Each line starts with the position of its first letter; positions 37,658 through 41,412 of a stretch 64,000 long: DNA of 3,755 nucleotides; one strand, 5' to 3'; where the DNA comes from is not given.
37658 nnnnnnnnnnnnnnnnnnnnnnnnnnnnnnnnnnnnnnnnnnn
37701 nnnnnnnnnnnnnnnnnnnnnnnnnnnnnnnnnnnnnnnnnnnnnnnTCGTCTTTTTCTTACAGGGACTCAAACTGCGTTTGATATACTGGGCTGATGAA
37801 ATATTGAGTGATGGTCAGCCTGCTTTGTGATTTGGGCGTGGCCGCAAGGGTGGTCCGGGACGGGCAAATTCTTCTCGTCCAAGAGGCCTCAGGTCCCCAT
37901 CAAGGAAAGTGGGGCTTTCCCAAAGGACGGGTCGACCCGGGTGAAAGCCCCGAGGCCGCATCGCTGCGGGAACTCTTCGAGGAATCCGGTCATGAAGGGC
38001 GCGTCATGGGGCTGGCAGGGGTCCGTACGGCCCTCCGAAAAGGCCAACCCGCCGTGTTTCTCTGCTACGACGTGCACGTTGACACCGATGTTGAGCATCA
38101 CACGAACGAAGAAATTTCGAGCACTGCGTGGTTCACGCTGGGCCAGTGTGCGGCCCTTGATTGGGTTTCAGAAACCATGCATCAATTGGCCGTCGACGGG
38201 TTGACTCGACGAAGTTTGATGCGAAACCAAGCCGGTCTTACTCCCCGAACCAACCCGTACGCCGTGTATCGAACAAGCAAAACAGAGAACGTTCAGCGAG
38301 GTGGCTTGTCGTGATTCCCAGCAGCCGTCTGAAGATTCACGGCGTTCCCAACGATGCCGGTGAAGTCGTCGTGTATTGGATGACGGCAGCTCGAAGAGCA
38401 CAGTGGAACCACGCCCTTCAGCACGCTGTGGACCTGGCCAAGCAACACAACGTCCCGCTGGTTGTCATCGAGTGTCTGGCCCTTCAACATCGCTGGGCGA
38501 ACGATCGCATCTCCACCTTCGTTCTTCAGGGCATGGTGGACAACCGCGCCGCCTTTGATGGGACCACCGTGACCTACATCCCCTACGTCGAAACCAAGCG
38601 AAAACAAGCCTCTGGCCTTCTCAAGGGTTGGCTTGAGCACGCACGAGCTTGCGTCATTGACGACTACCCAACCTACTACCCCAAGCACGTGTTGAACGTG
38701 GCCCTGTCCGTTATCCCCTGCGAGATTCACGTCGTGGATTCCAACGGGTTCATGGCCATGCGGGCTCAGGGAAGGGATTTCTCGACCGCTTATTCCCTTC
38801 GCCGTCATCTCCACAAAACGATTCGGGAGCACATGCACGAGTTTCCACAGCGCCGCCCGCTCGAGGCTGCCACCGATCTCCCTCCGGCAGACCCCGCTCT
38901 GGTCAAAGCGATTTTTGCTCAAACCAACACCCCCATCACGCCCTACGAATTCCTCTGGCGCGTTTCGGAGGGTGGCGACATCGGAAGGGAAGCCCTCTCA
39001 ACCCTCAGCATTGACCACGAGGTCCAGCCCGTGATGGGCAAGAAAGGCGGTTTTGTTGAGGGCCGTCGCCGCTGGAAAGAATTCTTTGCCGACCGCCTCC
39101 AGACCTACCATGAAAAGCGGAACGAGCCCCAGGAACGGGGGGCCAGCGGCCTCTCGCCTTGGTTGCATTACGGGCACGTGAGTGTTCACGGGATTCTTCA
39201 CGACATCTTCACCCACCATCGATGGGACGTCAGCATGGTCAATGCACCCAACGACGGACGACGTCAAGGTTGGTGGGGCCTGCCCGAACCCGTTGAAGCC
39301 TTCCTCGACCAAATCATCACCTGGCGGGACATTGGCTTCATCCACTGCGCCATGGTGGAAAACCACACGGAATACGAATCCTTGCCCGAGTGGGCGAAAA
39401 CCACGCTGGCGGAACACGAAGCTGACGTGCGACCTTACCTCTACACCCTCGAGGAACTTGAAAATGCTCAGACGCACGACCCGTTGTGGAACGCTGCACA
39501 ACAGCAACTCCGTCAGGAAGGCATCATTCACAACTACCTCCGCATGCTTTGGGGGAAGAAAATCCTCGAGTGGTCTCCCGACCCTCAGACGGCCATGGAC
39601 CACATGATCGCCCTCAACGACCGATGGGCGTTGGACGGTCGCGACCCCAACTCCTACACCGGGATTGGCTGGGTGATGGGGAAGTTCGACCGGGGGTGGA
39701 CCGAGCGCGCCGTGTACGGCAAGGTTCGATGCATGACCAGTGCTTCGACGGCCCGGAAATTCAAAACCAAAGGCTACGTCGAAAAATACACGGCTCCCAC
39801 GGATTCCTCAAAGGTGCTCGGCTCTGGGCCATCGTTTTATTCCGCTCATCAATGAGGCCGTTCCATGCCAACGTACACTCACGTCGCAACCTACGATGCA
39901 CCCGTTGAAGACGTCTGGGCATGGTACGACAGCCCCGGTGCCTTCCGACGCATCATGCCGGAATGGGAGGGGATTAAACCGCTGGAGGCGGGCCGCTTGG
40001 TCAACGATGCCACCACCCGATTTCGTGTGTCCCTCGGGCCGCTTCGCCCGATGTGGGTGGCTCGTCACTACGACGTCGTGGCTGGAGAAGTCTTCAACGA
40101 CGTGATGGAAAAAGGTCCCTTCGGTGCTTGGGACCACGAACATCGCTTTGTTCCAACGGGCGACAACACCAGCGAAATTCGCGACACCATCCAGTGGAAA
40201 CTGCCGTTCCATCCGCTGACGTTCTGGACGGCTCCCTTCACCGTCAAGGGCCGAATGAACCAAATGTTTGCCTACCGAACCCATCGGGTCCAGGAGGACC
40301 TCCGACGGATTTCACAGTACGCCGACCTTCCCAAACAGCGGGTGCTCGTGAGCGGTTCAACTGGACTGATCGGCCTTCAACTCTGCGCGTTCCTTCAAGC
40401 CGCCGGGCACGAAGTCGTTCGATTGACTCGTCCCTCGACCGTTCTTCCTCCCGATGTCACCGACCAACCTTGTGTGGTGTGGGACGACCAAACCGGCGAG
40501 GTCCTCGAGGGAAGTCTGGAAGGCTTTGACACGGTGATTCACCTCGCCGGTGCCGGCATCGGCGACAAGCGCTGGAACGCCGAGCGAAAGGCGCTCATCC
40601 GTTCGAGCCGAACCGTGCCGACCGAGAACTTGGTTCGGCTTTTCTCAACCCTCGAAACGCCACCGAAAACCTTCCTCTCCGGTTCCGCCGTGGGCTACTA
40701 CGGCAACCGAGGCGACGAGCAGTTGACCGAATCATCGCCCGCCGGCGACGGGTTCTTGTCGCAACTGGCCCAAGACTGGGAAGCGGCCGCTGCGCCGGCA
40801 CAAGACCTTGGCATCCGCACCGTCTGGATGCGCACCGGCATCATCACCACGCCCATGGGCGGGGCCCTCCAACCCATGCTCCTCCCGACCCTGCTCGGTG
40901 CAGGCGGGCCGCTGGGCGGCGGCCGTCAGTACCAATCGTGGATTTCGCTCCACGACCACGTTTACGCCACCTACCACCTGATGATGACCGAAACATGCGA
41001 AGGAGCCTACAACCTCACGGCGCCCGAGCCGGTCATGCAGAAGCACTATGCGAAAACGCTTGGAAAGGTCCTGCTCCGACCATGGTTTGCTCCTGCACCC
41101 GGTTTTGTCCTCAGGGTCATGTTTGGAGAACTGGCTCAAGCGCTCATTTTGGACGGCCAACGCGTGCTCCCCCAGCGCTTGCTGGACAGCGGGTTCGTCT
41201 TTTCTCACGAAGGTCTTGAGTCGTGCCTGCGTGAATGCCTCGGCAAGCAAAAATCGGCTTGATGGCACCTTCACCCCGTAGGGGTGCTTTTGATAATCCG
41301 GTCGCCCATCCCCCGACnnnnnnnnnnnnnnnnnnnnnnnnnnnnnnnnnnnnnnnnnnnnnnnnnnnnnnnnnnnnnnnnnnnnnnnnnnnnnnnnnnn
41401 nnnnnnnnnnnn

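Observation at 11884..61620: AT-rich palindrome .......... occurs four times exactly (plus one 9/10 copy), far above chance, mostly inside unrelated CDS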

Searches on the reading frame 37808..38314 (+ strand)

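Call 44: search_protein_families(library=pfam, proteins=[window:37808-38314:+], max_evalue=0.00001)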
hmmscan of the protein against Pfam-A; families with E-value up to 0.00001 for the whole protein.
window:37808-38314:+ (168 aa): 1 family
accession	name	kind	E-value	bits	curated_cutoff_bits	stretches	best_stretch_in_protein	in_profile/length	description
PF00293.34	NUDIX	-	2.1e-19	70.3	21.1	1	13-115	8-119/134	NUDIX domain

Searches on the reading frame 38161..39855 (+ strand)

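Call 9: search_protein_families(library=pfam, proteins=[window:38161-39855:+])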
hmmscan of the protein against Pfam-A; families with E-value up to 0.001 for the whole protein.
window:38161-39855:+ (564 aa): 2 families
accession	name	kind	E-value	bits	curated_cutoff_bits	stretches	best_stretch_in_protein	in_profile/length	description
PF03441.19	FAD_binding_7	-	0.00036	20.4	27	1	386-464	5-78/203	FAD binding domain of DNA photolyase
PF00875.24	DNA_photolyase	-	0.0005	20.5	26.6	1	70-127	1-57/164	DNA photolyase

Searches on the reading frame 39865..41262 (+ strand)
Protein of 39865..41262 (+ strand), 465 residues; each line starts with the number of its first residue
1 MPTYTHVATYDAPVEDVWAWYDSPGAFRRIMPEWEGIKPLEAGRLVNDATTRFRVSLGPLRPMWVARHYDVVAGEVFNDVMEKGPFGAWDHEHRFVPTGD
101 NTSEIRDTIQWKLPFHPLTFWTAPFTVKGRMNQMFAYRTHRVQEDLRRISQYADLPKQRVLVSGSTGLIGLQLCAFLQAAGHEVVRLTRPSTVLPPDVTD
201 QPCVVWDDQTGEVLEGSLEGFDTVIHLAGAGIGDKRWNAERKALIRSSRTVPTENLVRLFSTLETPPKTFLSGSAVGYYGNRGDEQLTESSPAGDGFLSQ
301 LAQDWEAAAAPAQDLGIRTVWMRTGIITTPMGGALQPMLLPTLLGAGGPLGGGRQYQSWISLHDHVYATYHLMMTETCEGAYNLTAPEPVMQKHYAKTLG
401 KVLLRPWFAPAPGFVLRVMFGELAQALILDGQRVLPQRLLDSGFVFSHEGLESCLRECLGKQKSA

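Call 9: search_protein_families(library=pfam, proteins=[window:39865-41262:+])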
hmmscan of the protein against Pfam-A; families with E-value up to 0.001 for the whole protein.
window:39865-41262:+ (465 aa): 4 families
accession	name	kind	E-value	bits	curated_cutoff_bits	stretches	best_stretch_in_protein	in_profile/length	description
PF08338.16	DUF1731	-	4.4e-18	65.2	27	1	411-457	1-46/47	Domain of unknown function (DUF1731)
PF01370.27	Epimerase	-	1.9e-14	54.1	20.9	1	160-383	1-238/240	NAD dependent epimerase/dehydratase family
PF03364.25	Polyketide_cyc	-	6.6e-05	23.6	23.4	1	11-113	2-99/126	Polyketide cyclase / dehydrase and lipid transport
PF10604.15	Polyketide_cyc2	-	0.00029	21.6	27.4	1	1-127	1-122/142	Polyketide cyclase / dehydrase and lipid transport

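Call 10: find_related_loci(query=window:39865-41262:+, collection=genome_contigs, flank=10000)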
Query window:39865-41262:+ (465 aa) in genome_contigs; peptide patterns used: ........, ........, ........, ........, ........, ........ (x = any residue, [..] = any of these).
47 stretches matched a pattern; 36 encode a relative of the query (tblastn E <= 1e-3); 36 distinct loci.
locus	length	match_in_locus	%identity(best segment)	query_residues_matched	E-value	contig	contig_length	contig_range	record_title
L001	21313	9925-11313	85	1-463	0e+0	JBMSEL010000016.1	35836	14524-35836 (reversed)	MAG: Poseidonia sp. isolate CJ_V4_S10_100percent_par_metabat.106 NODE_646_length_35836_cov_11.279226, whole genome shotg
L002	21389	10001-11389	83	1-463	0e+0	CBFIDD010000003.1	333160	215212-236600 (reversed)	MAG: Poseidonia sp. isolate Co_bin_387_strict genome assembly, contig: Co_bin_387_strict_c3, whole genome shotgun sequen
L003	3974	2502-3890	80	1-463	0e+0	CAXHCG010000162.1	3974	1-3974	MAG TPA_asm: uncultured Candidatus Poseidoniales archaeon isolate SRR12479975_maxbin2_4 genome assembly, contig: ERZ4874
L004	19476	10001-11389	85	1-463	0e+0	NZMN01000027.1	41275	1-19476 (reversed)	MAG: Methanobacteriota archaeon isolate IN1219 31210, whole genome shotgun sequence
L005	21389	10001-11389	83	1-463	0e+0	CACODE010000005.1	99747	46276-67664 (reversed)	MAG: uncultured Candidatus Poseidoniales archaeon isolate AH-287-P07 genome assembly, contig: AH-287-P07_NODE_5, whole g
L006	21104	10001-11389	81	1-463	0e+0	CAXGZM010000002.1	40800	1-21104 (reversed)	MAG TPA_asm: uncultured euryarchaeote isolate SRR12479814_binner13_Refined_2 genome assembly, contig: ERZ4874012.10, who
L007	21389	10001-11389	82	1-463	0e+0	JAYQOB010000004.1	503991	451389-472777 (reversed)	MAG: Candidatus Poseidoniales archaeon isolate SD4486_NP_concoct_bins.tsv.099_sub contig_5377_pilon, whole genome shotgu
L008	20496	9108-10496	81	1-463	0e+0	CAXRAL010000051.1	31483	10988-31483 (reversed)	MAG: Candidatus Poseidoniaceae archaeon isolate YZ09aB_8.77 genome assembly, contig: k141_737690, whole genome shotgun s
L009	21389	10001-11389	81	1-463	0e+0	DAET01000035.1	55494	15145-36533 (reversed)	MAG TPA_asm: Euryarchaeota archaeon UBA486 UBA486_contig_4870, whole genome shotgun sequence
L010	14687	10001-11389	81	1-463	0e+0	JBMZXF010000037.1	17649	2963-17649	MAG: Poseidonia sp. isolate ME_XS_2302_4_bin_75 ME_XS_2302_4_bin_75_36, whole genome shotgun sequence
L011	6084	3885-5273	80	1-463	0e+0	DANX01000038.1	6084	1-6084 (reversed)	MAG TPA_asm: Euryarchaeota archaeon UBA561 UBA561_contig_55256, whole genome shotgun sequence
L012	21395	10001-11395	78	1-465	0e+0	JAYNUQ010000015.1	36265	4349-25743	MAG: Candidatus Poseidoniales archaeon isolate 139536_S27_maxbin_bins.tsv.039 NODE_602_length_36265_cov_12.532367, whole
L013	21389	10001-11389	78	1-463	0e+0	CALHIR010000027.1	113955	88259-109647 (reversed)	MAG: Candidatus Poseidoniaceae archaeon isolate S1_Bin_MAXBIN__140_1 genome assembly, contig: c_000000672139, whole geno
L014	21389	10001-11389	79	1-463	0e+0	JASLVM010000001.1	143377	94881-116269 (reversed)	MAG: Poseidonia sp. isolate ETNP17_MAG_14 NODE_1_length_143377_cov_12.389777, whole genome shotgun sequence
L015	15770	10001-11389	79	1-463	0e+0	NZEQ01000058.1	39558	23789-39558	MAG: Verrucomicrobiales bacterium isolate ARS100 12246, whole genome shotgun sequence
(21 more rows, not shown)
